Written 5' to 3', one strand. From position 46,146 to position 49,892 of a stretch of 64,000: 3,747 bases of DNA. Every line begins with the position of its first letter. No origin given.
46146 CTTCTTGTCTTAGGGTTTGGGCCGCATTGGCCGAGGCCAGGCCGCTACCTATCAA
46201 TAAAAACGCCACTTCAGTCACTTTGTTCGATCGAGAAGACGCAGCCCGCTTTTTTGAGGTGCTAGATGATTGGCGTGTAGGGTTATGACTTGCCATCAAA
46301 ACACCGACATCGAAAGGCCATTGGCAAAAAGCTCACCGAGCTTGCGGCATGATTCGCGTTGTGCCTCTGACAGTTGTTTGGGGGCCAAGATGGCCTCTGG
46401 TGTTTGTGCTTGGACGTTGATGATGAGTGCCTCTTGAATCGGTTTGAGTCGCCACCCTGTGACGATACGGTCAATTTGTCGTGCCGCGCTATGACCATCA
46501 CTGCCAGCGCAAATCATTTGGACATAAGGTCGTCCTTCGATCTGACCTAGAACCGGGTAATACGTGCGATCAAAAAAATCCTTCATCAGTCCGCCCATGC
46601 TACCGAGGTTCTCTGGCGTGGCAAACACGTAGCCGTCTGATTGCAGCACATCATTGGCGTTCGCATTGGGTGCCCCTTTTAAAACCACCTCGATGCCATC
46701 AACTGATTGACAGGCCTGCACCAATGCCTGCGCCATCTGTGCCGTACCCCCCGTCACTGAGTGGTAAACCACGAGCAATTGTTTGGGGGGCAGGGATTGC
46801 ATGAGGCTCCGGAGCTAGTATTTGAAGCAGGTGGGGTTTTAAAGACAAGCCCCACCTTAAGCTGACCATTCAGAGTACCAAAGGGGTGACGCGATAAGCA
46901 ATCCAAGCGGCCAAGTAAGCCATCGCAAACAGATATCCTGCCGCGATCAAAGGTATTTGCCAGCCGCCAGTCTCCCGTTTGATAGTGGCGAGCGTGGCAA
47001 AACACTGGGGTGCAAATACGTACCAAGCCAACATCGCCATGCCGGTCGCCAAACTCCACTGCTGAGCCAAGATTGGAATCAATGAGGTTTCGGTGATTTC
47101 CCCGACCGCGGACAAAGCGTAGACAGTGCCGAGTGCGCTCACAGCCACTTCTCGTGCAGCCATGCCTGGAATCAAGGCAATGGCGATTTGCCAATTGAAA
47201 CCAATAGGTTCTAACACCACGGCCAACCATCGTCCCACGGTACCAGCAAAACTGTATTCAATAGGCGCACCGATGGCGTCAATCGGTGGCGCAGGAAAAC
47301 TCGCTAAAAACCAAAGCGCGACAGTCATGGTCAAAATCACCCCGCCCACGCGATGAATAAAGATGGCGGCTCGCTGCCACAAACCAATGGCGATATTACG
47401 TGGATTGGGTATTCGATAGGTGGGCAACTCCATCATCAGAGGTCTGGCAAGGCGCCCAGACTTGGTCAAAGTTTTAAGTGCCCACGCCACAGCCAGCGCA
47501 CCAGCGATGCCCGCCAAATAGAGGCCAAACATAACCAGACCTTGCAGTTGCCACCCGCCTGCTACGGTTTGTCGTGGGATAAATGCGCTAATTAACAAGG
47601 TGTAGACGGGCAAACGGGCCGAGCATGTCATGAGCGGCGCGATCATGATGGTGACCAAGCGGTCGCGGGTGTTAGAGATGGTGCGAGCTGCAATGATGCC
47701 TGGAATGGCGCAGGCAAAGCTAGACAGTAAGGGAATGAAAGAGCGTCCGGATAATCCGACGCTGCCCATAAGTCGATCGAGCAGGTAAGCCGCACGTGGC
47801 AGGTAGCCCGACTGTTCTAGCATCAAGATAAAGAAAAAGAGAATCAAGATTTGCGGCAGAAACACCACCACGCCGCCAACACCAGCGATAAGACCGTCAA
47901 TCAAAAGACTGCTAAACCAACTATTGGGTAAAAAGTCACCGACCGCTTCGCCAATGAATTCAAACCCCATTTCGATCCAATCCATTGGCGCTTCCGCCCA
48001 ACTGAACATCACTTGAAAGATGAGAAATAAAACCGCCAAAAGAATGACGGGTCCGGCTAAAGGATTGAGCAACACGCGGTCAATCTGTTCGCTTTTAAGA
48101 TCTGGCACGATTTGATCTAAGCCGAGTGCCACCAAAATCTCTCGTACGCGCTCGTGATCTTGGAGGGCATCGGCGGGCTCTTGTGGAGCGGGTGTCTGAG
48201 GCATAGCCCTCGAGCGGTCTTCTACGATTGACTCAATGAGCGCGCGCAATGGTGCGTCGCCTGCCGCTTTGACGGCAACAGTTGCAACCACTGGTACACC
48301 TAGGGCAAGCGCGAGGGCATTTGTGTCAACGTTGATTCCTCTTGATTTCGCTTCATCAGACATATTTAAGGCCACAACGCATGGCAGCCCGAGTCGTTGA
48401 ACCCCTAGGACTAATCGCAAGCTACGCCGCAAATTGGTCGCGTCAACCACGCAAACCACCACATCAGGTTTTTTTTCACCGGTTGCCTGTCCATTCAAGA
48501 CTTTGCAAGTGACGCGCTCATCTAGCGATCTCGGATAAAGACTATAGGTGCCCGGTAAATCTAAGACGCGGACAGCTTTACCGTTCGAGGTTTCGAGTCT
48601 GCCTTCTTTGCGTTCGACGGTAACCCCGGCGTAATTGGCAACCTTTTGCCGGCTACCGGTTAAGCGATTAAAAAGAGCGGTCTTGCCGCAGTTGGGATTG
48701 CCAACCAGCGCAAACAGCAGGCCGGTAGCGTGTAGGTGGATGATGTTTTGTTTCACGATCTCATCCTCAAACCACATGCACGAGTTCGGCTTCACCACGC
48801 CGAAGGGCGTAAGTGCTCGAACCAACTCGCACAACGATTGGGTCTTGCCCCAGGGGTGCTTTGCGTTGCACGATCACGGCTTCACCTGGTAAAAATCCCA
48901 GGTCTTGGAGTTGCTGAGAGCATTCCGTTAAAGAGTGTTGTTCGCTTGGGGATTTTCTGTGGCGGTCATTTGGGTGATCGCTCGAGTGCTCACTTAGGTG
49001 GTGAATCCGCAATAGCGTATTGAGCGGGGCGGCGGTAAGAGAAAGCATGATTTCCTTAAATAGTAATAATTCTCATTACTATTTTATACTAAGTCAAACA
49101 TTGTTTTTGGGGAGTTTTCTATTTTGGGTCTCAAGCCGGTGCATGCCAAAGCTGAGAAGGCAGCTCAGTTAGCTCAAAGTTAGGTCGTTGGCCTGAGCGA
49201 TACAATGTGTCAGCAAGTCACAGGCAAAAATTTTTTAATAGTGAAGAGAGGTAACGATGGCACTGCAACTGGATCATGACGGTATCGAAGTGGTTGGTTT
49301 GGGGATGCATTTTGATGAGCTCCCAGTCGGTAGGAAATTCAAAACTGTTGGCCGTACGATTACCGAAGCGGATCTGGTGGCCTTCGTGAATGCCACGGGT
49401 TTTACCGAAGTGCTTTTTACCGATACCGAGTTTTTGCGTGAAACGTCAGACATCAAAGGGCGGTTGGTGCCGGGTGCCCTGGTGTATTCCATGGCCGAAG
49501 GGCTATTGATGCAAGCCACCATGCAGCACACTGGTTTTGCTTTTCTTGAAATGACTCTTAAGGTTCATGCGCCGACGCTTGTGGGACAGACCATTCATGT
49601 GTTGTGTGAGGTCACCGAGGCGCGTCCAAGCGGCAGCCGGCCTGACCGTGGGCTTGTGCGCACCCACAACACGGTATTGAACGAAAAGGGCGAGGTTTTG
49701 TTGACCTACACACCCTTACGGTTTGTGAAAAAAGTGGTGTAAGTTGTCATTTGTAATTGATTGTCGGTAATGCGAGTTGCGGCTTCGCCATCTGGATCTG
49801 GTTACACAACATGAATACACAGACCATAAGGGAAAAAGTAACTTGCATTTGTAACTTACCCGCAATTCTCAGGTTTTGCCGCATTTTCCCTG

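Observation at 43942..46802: Flavodoxin gene translationally coupled to a 784-aa ferredoxin-reductase::patatin::DUF3734 fusion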

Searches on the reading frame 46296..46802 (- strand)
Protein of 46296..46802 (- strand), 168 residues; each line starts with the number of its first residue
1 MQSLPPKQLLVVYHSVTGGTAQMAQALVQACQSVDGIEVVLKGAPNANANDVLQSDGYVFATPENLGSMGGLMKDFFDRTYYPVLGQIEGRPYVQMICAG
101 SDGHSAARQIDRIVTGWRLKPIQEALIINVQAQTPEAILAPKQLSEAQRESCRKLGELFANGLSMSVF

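Call 3: search_protein_families(library=pfam, proteins=[window:46296-46802:-], max_evalue=0.01)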
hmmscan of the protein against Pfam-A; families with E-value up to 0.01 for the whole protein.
window:46296-46802:- (168 aa): 3 families
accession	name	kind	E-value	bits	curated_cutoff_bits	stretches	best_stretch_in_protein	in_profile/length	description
PF03358.20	FMN_red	-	2e-07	31.1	24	1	49-123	65-141/152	NADPH-dependent FMN reductase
PF00258.30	Flavodoxin_1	-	0.0017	19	25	1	11-74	1-66/143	Flavodoxin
PF02525.22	Flavodoxin_2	-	0.0061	16.7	27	0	48-81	70-104/198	Flavodoxin-like fold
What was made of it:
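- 46296..46802 (-): 168-aa flavodoxin-fold FMN protein (FMN_red/WrbA-like 'flavodoxin family protein'). Pfam FMN_red scores 31.1 bits against a cut-off of 24, while Flavodoxin_1 is below its cut-off (call 3).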

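Call 4: search_protein_families(library=ncbifam, proteins=[window:46296-46802:-], max_evalue=0.01)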
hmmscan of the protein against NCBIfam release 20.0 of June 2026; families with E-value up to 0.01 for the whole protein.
window:46296-46802:- (168 aa): 6 families
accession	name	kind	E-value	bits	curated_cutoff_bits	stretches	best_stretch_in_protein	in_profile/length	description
NF002999.0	PRK03767.1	equivalog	8e-09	35.6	141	2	8-54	3-49/200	NAD(P)H:quinone oxidoreductase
TIGR01755.1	flav_wrbA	equivalog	1.1e-06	28.7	132.5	1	9-55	3-49/197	NAD(P)H:quinone oxidoreductase type IV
TIGR01753.1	flav_short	equivalog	1.2e-05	25.9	123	1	10-64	2-55/140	flavodoxin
NF004049.0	PRK05568.1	equivalog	0.00038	20.8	206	1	7-67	2-60/142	flavodoxin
NF004050.0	PRK05569.1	subfamily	0.00067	20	136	1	7-64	2-58/141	flavodoxin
TIGR04037.1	LLM_duo_CE1759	subfamily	0.0019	17.9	175.9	1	46-106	64-121/199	CE1759 family FMN reductase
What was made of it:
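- On Flavodoxin (electron carrier), for the 168-aa gene: TIGR01753 scores 25.9 against 123 (call 4).
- On FMN_red / WrbA-like NAD(P)H-dependent flavoproteins, for the 168-aa gene: The WrbA models score 35.6 against 141 and 28.7 against 132.5, so they are not met (call 4).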

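Call 11: search_solved_structures(query=window:46296-46802:-, max_evalue=1, show_alignments=2)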
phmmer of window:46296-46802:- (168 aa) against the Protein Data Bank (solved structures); distinct sequences matched with E-value up to 1: 24.
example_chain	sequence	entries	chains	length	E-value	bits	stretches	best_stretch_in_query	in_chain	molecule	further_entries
2ark_A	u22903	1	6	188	2.4e-15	60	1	8-163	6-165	Flavodoxin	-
7q6n_A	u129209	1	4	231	1.3e-08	38.1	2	8-52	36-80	NAD(P)H dehydrogenase (quinone)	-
2r96_A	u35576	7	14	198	2.5e-08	37.2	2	8-50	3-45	Flavoprotein WrbA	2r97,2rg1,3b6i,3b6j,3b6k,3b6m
3zho_A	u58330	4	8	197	2.6e-08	37.1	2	8-49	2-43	FLAVOPROTEIN WRBA | NAD(P)H dehydrogenase (quinone)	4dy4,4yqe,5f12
7q6m_A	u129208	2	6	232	1.8e-07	34.4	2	43-81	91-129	NAD(P)H dehydrogenase (quinone)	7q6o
4la4_A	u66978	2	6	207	0.00012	25.2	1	28-80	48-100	NAD(P)H dehydrogenase (quinone)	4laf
1zwk_A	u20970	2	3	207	0.0016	21.6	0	3-72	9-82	Trp repressor binding protein WrbA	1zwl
2a5l_A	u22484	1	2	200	0.0024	21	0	26-97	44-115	Trp repressor binding protein WrbA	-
5f4b_A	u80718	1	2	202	0.0034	20.5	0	8-58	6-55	NAD(P)H dehydrogenase (quinone)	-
5f51_A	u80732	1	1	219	0.0045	20.1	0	8-59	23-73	NAD(P)H dehydrogenase (quinone)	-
3d7n_A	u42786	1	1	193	0.046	16.8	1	9-83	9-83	Flavodoxin, WrbA-like protein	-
2zki_A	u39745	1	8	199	0.15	15.1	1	41-82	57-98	199aa long hypothetical Trp repressor binding protein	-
1ydg_A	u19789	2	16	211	0.21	14.7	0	5-53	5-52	trp repressor binding protein WrbA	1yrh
1ep1_A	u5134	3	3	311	0.21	14.7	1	18-91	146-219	DIHYDROOROTATE DEHYDROGENASE B (PYRD SUBUNIT)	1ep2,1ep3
7ple_A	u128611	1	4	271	0.22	14.6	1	53-117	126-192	NADPH-dependent FMN reductase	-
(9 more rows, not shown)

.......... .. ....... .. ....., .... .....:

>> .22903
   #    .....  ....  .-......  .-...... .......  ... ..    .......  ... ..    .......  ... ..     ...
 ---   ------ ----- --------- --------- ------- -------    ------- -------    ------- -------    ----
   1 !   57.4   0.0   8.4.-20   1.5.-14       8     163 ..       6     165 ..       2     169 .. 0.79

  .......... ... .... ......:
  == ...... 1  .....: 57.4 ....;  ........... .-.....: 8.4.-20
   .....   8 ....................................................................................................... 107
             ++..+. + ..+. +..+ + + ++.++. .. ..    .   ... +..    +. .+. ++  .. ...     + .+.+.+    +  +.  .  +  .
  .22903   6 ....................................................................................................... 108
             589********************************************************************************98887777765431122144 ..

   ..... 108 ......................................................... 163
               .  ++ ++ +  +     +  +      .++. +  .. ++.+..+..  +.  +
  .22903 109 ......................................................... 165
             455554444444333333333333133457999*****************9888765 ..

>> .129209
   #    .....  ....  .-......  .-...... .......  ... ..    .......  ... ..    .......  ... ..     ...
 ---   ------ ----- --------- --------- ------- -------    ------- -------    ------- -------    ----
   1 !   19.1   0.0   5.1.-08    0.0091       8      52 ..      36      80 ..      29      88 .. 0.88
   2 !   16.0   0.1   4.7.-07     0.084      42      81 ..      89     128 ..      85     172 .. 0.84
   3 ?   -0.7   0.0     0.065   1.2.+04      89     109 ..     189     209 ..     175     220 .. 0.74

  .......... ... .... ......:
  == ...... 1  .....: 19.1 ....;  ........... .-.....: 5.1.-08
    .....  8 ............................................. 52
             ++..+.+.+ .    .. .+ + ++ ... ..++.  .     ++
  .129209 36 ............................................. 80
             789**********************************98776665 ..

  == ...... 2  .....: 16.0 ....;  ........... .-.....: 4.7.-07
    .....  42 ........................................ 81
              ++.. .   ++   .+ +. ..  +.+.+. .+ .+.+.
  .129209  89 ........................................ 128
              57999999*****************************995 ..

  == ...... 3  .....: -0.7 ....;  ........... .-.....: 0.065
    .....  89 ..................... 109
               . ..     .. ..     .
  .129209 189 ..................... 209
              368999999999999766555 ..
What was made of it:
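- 46296..46802 (-): The best PDB match is 2ARK at E 2.4e-15 (call 11).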

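Call 16: search_protein_families(library=padloc, proteins=[window:46296-46802:-], max_evalue=0.01)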
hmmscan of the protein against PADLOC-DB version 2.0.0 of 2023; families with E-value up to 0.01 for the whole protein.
window:46296-46802:- (168 aa): 0 families

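Call 19: find_homologous_proteins(query=window:46296-46802:-, max_evalue=0.00001)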
Query window:46296-46802:- (168 aa): 7998 proteins with E <= 0.00001 among 8000 candidates; the best 120 are listed.
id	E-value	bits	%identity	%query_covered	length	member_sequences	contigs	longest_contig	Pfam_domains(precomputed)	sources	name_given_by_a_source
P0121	2.5e-105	367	100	100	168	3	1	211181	PF03358.21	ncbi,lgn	-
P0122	7.9e-101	352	96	100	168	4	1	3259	PF03358.21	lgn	-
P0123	4.1e-86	305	83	100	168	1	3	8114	PF03358.21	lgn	-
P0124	2.3e-77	276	75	100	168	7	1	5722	PF03358.21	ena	-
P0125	8.5e-76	271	77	98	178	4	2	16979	PF03358.21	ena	-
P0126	7.0e-67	242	65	100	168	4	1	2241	PF03358.21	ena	-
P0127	7.1e-67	242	67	100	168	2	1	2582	PF02525.23,PF03358.21,PF00258.31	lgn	-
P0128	1.4e-65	238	67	100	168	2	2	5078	PF03358.21,PF00258.31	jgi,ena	jgi:multimeric flavodoxin WrbA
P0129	9.5e-65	235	65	100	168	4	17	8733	PF03358.21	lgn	-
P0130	1.9e-64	234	64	100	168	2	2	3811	PF03358.21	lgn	-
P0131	1.6e-63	231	64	100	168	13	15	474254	PF03358.21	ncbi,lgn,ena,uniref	uniref:flavodoxin family protein n=1 Tax=Orrella sp. TaxID=1921583 RepID=UPI0040479704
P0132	1.8e-63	231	64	100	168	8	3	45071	PF03358.21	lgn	-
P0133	2.0e-63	231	66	100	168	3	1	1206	PF02525.23,PF03358.21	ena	-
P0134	6.6e-63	229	64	100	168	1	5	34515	PF03358.21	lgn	-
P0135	1.0e-62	229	61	100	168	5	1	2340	PF03358.21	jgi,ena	-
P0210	5.1e-57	210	61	89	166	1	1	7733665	PF03358.21,PF00258.31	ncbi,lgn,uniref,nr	ncbi:NADPH-dependent FMN reductase [Variovorax sp. HW608]|uniref:flavodoxin family protein n=1 Tax=V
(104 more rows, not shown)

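Call 78: find_encoding_contigs(protein=P0210, flank=4000, max_places=3)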
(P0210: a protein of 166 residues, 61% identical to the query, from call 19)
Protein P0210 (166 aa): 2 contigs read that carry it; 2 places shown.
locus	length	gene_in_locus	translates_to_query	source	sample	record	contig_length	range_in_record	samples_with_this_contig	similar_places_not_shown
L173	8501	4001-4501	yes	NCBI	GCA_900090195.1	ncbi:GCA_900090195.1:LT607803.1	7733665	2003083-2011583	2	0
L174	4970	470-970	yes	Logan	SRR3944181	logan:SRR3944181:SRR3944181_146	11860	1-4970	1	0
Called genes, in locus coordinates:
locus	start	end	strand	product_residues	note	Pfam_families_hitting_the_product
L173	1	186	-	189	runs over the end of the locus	-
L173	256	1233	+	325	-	PF00126:HTH_1, PF03466:LysR_substrate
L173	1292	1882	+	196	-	PF00561:Abhydrolase_1 (faint), PF01674:Lipase_2, PF02089:Palm_thioest (weak)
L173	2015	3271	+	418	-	PF00665:rve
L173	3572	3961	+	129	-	-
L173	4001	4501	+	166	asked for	PF00258:Flavodoxin_1 (weak), PF03358:FMN_red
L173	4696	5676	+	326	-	PF03401:TctC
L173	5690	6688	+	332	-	PF03401:TctC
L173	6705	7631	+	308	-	PF03446:NAD_binding_2 (faint), PF09130:DUF1932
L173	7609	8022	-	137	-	PF13827:DUF4189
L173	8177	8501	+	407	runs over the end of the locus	PF07143:AttH, PF17186:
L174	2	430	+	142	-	?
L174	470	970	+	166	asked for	PF00258:Flavodoxin_1 (weak), PF03358:FMN_red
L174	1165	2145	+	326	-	PF03401:TctC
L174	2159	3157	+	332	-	PF03401:TctC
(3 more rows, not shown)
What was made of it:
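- Closest known: Aquifex aeolicus 2ARK 'flavodoxin' and WrbA NAD. Different: It belongs to a very large family, with about 8000 hits, that mostly occurs away from the fusion (calls 19, 78).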

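Call 83: predict_structure(alignment_id=A4)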
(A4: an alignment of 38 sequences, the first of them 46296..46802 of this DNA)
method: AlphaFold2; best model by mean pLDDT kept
length: 168 residues; sequences in the alignment: 38
mean_pLDDT: 93.7   pTM: 0.90
mean pLDDT of the five models: 93.7, 91.6, 90.6, 89.9, 88.9
residues with pLDDT >= 90: 143; 70-90: 20; 50-70: 4; < 50: 1
segments of 3 or more residues with pLDDT < 50: none
pLDDT, mean of each block of 10 residues (from residue 1): 83 95 98 96 97 98 79 94 96 96 93 95 96 89 97 98 90
secondary structure, 60 per line:
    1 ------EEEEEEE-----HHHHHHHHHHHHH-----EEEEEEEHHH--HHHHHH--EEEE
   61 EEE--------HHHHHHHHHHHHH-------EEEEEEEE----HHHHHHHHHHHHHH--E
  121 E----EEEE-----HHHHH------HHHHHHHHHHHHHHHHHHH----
elements in order: E7-13 H19-31 E37-43 H49-54 E57-63 H72-84 E92-99 H104-117 E126-129 H135-139 H146-164

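Call 85: fold_search(model_id=the predicted structure, library=pdb)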
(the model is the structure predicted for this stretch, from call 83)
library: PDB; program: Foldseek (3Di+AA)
matches with E <= 10: 1650; with E <= 0.001: 220
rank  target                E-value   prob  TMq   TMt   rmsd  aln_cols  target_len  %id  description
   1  2ark_C                8.6e-12  1.00  0.79  0.71   2.6       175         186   25  Structure of a flavodoxin from Aquifex aeolicus (released 2005-10-25)
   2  2ark_E                1.0e-11  1.00  0.78  0.71   2.6       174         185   25  Structure of a flavodoxin from Aquifex aeolicus (released 2005-10-25)
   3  2ark_F                2.9e-11  1.00  0.79  0.72   2.5       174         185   25  Structure of a flavodoxin from Aquifex aeolicus (released 2005-10-25)
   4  2ark_A                4.0e-11  1.00  0.80  0.73   2.6       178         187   25  Structure of a flavodoxin from Aquifex aeolicus (released 2005-10-25)
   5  2ark_B                1.1e-10  1.00  0.79  0.72   2.6       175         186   25  Structure of a flavodoxin from Aquifex aeolicus (released 2005-10-25)
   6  2rg1_A                3.0e-09  1.00  0.75  0.75   2.9       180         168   22  Crystal structure of E. coli WrbA apoprotein (released 2008-10-14)
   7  5lji_A                4.8e-09  1.00  0.70  0.80   2.9       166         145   19  Streptococcus pneumonia TIGR4 flavodoxin: structural and biophysical characterization of a novel drug target (released 2016-08-31)
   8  7q6m_B                8.9e-09  1.00  0.78  0.65   4.2       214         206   18  Structure of WrbA from Yersinia pseudotuberculosis in P1 (released 2022-08-03)
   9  5ljl                  9.5e-09  1.00  0.69  0.78   3.7       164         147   20  Streptococcus pneumonia TIGR4 flavodoxin: structural and biophysical characterization of a novel drug target (released 2016-08-31)
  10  4dy4_C                1.3e-08  1.00  0.77  0.72   2.8       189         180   21  High resolution structure of E.coli WrbA with FMN (released 2013-03-06)
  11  4laf_D                1.6e-08  1.00  0.79  0.71   2.9       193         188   17  Crystal structure of PnpB complex with FMN (released 2014-06-25)
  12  7q6n_A                1.6e-08  1.00  0.75  0.65   4.2       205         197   20  Structure of WrbA from Salmonella Typhimurium bound to ME0052 (released 2022-08-03)
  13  4dy4_A                2.0e-08  1.00  0.76  0.67   4.9       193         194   21  High resolution structure of E.coli WrbA with FMN (released 2013-03-06)
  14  3zho_B                2.1e-08  1.00  0.75  0.71   2.9       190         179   22  X-ray structure of E.coli Wrba in complex with FMN at 1.2 A resolution (released 2013-08-28)
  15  3b6m_B                2.2e-08  1.00  0.73  0.66   4.6       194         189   21  WrbA from Escherichia coli, second crystal form (released 2007-12-11)
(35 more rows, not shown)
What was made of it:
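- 46296..46802 (-): The AF2 model has pLDDT 93.7, and the top Foldseek matches are 2ARK, WrbA, PnpB and true flavodoxins (calls 83, 85).
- On Flavodoxin (electron carrier), for the 168-aa gene: The AF2 model has pLDDT 93.7 and matches flavodoxins and 2ARK (calls 83, 85).
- Closest known: Aquifex aeolicus 2ARK 'flavodoxin' and WrbA NAD. Same: These are the closest structures to the 168-aa partner: 2ARK at E 2.4e-15 by sequence and TM 0.79, and WrbA at TM 0.75-0.79 (calls 11, 85).
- The structural neighbours of the FMN protein include the quinone reductases WrbA and PnpB (call 85).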

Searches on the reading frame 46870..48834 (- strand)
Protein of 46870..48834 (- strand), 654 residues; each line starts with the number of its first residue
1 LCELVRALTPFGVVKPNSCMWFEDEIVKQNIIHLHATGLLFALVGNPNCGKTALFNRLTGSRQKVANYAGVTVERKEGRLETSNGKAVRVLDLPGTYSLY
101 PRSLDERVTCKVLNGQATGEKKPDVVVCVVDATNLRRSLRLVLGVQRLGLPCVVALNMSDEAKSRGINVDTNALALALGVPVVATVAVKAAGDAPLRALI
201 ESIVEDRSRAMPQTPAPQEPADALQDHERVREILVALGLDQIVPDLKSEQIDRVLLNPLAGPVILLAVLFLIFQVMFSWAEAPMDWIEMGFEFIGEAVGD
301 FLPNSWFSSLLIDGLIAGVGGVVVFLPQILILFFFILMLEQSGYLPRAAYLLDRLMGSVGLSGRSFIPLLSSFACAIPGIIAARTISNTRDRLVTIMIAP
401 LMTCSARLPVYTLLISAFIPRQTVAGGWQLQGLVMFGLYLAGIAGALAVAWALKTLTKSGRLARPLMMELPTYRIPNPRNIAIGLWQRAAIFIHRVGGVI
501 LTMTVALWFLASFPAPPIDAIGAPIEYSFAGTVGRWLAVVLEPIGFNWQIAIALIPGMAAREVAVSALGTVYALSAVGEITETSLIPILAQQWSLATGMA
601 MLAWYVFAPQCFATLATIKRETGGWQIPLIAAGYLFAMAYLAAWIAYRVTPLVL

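Call 3: search_protein_families(library=pfam, proteins=[window:46870-48834:-], max_evalue=0.01)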
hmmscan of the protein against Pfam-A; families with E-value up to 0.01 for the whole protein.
window:46870-48834:- (654 aa): 6 families
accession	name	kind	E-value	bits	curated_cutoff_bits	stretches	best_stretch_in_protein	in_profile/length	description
PF02421.24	FeoB_N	-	8e-54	181.8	27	1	41-194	3-150/156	Ferrous iron transport protein B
PF07670.19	Gate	-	1.5e-34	119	29.6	2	323-416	2-102/104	Nucleoside recognition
PF01926.29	MMR_HSR1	-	7.2e-18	65.2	21.9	1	42-157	3-112/113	50S ribosome-binding GTPase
PF07664.17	FeoB_C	-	1.8e-15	56.8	26.6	1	435-488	1-54/54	Ferrous iron transport protein B C terminus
PF09439.16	SRPRB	-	0.00037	20.3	25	1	41-102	6-62/178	Signal recognition particle receptor beta subunit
PF04548.22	AIG1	-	0.0014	18.4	27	1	43-135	5-96/212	AIG1 family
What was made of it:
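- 46870..49048 (-): feoA-feoB ferrous iron transporter genes, 67 nt upstream of the flavoprotein gene on the same strand. Identified in call 3.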

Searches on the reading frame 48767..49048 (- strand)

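Call 3: search_protein_families(library=pfam, proteins=[window:48767-49048:-], max_evalue=0.01)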
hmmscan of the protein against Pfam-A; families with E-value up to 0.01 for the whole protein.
window:48767-49048:- (93 aa): 1 family
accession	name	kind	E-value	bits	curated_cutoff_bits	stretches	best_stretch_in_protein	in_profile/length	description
PF04023.20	FeoA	-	1.7e-12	47.6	23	1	42-92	23-72/74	FeoA domain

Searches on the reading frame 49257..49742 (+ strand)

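Call 54: search_protein_families(library=ncbifam, proteins=[window:49257-49742:+], max_evalue=0.00001)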
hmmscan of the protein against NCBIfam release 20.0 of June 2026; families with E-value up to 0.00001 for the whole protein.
window:49257-49742:+ (161 aa): 3 families
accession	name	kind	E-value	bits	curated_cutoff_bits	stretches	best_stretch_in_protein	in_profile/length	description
TIGR02278.1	PaaN-DH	equivalog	7.6e-10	37.6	562.8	1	12-158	518-663/664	phenylacetic acid degradation bifunctional protein PaaZ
NF006045.0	PRK08190.1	subfamily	3.1e-07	29.6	282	1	18-149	10-133/467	bifunctional enoyl-CoA hydratase/phosphate acetyltransferase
NF038241.1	RipB_Ich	equivalog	5.6e-07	29.6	340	1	16-152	21-157/175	(R)-specific enoyl-CoA hydratase RipB/Ich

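Call 81: search_protein_families(library=pfam, proteins=[window:49257-49742:+], max_evalue=0.00001)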
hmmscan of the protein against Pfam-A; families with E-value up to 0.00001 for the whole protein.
window:49257-49742:+ (161 aa): 2 families
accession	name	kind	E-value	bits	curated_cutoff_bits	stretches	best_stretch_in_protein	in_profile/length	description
PF13452.11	FAS1_DH_region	-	6.3e-07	30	22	1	24-149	3-130/132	FAS1-like, dehydratase domain region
PF01575.25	MaoC_dehydratas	-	1.3e-06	28.5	27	1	24-125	6-107/123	MaoC like domain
